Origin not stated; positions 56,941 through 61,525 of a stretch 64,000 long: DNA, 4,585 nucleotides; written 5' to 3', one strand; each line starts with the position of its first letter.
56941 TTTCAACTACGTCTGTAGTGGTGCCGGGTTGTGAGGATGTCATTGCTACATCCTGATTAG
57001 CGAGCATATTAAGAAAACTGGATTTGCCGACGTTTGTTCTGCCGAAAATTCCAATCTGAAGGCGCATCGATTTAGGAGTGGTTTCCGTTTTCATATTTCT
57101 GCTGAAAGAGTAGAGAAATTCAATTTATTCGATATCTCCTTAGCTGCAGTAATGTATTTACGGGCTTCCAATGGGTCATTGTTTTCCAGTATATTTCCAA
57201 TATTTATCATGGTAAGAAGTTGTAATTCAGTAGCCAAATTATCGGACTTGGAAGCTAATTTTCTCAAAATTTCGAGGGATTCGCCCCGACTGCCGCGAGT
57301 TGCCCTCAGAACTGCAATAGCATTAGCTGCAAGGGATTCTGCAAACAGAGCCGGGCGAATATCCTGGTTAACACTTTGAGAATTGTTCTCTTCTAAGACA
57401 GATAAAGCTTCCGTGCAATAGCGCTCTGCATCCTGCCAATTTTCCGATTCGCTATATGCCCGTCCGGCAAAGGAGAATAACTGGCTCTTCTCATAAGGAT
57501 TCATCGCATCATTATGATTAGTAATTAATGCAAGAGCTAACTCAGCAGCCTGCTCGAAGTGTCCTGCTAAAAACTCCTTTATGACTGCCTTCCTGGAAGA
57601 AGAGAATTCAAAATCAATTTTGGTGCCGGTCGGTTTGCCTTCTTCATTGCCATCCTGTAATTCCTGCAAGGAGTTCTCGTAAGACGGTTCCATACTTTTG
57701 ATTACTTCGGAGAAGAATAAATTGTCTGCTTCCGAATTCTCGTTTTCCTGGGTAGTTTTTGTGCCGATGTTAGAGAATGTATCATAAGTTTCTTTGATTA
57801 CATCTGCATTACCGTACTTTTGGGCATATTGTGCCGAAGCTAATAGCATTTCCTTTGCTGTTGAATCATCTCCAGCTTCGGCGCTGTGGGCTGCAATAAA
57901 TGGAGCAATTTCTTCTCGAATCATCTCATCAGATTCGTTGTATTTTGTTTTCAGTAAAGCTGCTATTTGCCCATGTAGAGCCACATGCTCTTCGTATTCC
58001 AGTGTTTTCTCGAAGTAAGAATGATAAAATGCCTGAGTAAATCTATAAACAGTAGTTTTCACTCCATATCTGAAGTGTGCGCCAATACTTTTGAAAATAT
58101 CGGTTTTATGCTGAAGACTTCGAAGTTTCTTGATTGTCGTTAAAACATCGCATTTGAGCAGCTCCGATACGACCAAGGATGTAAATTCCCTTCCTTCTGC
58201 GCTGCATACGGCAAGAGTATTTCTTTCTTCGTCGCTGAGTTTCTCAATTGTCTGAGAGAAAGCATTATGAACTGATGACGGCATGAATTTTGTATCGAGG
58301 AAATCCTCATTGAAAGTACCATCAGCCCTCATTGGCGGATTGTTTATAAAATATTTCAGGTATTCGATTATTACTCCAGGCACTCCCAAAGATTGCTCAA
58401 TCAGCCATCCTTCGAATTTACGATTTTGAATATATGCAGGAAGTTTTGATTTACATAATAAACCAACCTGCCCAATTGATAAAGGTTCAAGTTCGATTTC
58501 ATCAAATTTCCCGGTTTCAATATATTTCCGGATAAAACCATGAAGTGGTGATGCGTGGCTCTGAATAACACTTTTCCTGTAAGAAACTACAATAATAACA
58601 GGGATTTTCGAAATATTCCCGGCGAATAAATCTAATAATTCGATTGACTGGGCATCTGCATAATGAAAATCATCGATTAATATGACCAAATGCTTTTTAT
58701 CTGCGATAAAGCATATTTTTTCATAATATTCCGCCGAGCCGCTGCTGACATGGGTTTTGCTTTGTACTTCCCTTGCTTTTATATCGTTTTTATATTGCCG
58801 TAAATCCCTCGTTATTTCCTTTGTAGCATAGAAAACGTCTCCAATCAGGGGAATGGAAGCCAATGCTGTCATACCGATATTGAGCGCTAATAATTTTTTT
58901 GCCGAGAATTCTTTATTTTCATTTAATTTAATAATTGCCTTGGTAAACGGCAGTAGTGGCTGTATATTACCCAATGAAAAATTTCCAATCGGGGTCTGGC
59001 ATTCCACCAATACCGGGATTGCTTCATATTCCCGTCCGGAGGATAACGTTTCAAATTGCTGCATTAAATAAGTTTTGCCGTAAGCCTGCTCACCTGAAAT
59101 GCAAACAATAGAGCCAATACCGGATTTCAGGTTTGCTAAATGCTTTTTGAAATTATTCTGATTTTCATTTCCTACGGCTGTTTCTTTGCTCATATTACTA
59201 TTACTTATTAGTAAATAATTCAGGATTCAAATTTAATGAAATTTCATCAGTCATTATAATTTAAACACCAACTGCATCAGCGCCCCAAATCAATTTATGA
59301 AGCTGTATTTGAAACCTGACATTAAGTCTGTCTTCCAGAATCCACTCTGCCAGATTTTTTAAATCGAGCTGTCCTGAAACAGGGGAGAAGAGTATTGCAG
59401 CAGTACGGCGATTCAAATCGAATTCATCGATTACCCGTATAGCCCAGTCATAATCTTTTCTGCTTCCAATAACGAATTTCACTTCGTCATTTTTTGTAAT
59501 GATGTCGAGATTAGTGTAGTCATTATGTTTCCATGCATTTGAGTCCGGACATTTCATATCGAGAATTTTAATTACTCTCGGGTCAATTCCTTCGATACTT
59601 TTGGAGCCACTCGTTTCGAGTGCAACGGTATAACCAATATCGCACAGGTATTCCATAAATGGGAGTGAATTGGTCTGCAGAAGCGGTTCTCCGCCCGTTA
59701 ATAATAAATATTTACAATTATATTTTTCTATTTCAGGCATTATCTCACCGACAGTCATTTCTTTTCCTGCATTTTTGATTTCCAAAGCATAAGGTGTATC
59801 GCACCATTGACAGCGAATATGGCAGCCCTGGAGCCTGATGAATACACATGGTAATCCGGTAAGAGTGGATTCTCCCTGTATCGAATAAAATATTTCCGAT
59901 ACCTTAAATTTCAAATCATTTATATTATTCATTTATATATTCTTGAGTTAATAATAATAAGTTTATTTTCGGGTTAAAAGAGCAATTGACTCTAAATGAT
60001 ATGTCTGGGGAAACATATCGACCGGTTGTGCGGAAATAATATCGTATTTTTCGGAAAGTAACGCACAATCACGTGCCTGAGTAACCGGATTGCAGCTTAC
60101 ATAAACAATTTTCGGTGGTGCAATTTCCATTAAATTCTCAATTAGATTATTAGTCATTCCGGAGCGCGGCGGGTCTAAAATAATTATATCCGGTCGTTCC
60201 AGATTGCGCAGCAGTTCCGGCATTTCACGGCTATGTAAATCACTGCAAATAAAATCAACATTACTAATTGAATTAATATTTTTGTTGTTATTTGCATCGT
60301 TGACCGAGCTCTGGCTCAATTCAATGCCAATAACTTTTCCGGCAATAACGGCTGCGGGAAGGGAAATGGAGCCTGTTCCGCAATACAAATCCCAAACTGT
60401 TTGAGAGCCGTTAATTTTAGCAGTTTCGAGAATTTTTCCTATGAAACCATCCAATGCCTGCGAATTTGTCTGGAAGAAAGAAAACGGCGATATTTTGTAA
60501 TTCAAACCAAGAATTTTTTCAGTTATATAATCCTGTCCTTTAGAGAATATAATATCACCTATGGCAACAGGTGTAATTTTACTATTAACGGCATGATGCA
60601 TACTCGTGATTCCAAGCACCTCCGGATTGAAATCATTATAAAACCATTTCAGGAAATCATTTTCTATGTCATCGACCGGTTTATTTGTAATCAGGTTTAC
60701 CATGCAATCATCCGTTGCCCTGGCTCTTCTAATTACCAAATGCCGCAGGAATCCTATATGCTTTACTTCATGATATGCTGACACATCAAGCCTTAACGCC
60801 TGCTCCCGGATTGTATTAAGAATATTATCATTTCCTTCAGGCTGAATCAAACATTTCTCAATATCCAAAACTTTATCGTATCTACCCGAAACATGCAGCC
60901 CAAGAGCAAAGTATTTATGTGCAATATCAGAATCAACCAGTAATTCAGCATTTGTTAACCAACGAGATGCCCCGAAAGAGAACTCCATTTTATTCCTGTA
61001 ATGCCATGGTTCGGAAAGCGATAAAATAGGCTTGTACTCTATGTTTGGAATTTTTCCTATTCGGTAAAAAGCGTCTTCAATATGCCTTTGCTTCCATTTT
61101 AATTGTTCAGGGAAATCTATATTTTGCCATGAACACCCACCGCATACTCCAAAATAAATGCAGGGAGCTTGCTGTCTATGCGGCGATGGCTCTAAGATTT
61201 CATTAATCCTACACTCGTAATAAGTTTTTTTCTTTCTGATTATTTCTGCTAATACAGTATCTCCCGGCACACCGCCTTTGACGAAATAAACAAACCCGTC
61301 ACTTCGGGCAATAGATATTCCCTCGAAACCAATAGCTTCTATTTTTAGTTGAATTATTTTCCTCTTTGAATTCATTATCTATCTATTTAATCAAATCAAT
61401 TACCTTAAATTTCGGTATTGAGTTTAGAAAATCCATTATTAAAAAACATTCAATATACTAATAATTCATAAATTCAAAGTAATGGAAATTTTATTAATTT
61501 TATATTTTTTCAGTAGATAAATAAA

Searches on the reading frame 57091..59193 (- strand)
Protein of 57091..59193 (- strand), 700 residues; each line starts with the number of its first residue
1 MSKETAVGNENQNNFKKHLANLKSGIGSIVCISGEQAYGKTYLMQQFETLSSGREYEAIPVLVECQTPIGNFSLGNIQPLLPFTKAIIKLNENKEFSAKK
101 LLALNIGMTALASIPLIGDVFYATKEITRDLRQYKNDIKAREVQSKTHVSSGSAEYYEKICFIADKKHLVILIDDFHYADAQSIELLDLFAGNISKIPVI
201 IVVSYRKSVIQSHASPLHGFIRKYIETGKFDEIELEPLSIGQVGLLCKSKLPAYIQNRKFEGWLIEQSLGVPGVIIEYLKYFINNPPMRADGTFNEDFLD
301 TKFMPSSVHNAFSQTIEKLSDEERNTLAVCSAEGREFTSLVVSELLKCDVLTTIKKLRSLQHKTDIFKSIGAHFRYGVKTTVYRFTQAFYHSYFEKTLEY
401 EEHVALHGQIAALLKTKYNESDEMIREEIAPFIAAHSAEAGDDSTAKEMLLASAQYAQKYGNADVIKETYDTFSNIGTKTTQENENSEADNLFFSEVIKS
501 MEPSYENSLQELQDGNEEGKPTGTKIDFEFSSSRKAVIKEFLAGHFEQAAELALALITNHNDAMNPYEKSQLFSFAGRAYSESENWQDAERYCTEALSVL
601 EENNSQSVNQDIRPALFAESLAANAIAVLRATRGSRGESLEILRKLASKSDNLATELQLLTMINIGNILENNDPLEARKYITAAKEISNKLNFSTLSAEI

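Call 61: search_protein_families(library=pfam, proteins=[window:57091-59193:-], max_evalue=0.001)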
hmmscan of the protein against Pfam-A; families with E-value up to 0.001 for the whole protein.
window:57091-59193:- (700 aa): 1 family
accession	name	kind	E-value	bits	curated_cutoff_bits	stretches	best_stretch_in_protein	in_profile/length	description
PF13191.12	AAA_16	-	2.7e-08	34.9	32.6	1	15-202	12-167/167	AAA ATPase domain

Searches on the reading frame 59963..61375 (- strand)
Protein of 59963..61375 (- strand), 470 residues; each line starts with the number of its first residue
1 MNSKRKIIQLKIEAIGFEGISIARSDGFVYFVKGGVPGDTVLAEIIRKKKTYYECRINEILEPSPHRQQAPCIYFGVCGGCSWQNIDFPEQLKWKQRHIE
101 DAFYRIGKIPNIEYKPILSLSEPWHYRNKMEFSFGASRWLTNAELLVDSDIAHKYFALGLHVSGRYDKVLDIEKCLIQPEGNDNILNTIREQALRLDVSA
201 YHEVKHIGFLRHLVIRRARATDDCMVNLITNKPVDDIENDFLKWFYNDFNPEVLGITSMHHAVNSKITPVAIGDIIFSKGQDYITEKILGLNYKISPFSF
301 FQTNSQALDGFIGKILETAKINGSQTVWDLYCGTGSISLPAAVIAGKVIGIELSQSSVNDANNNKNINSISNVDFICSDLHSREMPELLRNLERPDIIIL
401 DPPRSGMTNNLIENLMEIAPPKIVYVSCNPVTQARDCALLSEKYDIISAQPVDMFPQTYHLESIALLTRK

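Call 61: search_protein_families(library=pfam, proteins=[window:59963-61375:-], max_evalue=0.001)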
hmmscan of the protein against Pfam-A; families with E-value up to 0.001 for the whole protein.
window:59963-61375:- (470 aa): 7 families
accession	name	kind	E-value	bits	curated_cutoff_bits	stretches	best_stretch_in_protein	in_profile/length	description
PF05958.17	tRNA_U5-meth_tr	-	2.4e-23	83.2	23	1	225-470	110-357/357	tRNA (Uracil-5-)-methyltransferase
PF13847.12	Methyltransf_31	-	9.8e-09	35.5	27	1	323-426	3-108/145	Methyltransferase domain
PF13649.12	Methyltransf_25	-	2.3e-05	25.5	27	1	327-383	1-58/97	Methyltransferase domain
PF01938.26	TRAM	-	8.6e-05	22.8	21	1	5-52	5-55/61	TRAM domain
PF03602.21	Cons_hypoth95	-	0.00022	21.4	24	1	324-426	42-150/182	Conserved hypothetical protein 95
PF09445.16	Methyltransf_15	-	0.00023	21.2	22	1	326-407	3-84/165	RNA cap guanine-N2 methyltransferase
PF05175.20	MTS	-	0.00029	20.9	23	1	320-416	28-123/170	Methyltransferase small domain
